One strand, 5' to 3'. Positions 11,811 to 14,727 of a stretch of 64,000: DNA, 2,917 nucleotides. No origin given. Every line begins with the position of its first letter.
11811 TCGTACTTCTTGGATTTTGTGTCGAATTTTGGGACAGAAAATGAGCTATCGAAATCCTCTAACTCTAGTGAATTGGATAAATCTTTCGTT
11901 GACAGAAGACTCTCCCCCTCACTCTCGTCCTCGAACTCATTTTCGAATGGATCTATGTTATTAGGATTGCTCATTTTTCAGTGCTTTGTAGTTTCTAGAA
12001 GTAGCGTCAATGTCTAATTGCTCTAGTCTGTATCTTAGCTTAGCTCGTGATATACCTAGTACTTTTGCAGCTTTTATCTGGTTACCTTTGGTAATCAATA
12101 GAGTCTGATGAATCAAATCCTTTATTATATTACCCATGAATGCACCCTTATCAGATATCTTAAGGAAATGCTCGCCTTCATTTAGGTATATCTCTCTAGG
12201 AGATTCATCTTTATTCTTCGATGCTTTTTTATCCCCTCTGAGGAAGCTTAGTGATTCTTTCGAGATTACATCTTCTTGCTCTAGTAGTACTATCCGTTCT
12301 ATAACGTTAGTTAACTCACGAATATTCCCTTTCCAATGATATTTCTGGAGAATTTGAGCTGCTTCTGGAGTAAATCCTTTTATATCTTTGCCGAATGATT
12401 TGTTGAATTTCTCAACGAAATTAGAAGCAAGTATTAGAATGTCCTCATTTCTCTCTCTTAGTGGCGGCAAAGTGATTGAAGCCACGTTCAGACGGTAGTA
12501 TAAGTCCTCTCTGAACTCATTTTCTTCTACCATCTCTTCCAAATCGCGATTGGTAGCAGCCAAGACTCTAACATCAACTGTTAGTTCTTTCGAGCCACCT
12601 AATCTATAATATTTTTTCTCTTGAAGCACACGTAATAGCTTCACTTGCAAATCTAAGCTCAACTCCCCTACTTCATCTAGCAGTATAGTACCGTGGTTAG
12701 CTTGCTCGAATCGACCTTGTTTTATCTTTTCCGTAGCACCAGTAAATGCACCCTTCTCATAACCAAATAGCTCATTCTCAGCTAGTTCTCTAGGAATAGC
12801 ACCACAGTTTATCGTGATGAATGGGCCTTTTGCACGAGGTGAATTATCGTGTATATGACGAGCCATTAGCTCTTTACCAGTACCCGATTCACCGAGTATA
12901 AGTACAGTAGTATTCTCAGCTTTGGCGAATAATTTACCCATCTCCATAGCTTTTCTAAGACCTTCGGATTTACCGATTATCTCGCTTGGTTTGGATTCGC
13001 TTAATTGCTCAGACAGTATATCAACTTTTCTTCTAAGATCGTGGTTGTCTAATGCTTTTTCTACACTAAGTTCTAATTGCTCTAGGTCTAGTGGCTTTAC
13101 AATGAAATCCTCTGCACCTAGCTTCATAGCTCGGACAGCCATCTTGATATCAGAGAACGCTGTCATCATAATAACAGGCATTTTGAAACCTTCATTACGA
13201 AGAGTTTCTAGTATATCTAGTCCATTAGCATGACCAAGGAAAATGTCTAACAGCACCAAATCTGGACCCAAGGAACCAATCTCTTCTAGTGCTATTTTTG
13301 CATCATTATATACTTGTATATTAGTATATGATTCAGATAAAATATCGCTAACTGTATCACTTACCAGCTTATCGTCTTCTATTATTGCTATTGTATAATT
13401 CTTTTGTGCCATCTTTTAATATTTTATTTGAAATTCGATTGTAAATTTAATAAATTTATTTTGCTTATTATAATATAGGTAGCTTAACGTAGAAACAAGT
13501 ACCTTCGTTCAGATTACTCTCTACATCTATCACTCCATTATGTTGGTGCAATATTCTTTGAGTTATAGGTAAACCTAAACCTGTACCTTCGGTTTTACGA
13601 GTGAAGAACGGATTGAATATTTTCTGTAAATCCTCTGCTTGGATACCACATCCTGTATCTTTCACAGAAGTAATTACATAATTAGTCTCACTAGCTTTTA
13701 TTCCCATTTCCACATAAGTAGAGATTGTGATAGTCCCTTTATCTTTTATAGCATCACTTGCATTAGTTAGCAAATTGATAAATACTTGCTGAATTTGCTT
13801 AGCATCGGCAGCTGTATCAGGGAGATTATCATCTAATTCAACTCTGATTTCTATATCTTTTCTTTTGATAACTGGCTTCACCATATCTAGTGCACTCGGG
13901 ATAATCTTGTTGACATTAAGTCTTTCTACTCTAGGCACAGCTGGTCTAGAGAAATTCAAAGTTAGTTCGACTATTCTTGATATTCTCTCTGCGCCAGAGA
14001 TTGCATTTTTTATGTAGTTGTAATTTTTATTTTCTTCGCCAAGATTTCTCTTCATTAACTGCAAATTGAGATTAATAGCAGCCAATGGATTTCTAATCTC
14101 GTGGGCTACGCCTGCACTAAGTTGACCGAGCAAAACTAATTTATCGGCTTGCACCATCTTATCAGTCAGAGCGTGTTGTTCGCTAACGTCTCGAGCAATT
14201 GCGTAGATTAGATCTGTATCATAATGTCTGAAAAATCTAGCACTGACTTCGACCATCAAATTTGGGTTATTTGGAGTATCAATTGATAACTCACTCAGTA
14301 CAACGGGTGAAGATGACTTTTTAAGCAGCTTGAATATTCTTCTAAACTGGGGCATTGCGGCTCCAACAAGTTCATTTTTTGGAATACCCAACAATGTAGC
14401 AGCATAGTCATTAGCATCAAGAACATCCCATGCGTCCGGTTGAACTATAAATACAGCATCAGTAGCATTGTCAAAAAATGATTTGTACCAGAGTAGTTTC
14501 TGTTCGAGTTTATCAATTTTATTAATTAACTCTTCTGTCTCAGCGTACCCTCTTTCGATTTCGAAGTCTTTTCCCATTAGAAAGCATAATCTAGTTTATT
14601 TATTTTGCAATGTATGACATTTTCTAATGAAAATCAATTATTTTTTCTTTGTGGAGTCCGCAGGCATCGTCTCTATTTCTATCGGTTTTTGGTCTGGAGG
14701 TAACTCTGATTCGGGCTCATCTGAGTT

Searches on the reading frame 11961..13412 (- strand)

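Call 29: search_protein_families(library=pfam, proteins=[window:11961-13412:-], max_evalue=0.0001)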
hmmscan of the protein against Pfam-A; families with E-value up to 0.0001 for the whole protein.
window:11961-13412:- (483 aa): 7 families
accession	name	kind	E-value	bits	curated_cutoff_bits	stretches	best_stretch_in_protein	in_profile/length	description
PF00158.32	Sigma54_activat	-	6.9e-69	231.3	20.2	1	145-313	1-167/168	Sigma-54 interaction domain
PF25601.1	AAA_lid_14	-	9.5e-26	89.9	27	1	319-400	1-82/87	AAA+ ATPase lid domain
PF00072.30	Response_reg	-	1e-25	90.5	30.2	1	8-116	1-109/111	Response regulator receiver domain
PF14532.12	Sigma54_activ_2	-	1.8e-18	67.6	25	1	164-318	18-138/138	Sigma-54 interaction domain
PF02954.25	HTH_8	-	1.9e-08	34.3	22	1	431-465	7-41/42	Bacterial regulatory protein, Fis family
PF07728.20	AAA_5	-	1.3e-07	32.2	22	1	170-307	2-138/139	AAA domain (dynein-related subfamily)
PF00004.35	AAA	-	3.1e-05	24.9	21.2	1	170-292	1-112/131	ATPase family associated with various cellular activities (AAA)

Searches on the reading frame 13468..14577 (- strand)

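Call 29: search_protein_families(library=pfam, proteins=[window:13468-14577:-], max_evalue=0.0001)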
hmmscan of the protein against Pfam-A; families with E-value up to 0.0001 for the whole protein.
window:13468-14577:- (369 aa): 4 families
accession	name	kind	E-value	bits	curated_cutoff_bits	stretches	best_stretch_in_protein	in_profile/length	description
PF02518.31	HATPase_c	-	5.3e-26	91.7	26.4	1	258-367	2-108/111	Histidine kinase-, DNA gyrase B-, and HSP90-like ATPase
PF00512.31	HisKA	-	1.1e-13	51.4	26.9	1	150-211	2-62/66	His Kinase A (phospho-acceptor) domain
PF13426.13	PAS_9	-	6.2e-06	26.9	27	1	40-133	2-103/103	PAS domain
PF13188.13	PAS_8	-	3e-05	24.2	21.8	1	31-79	3-51/65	PAS domain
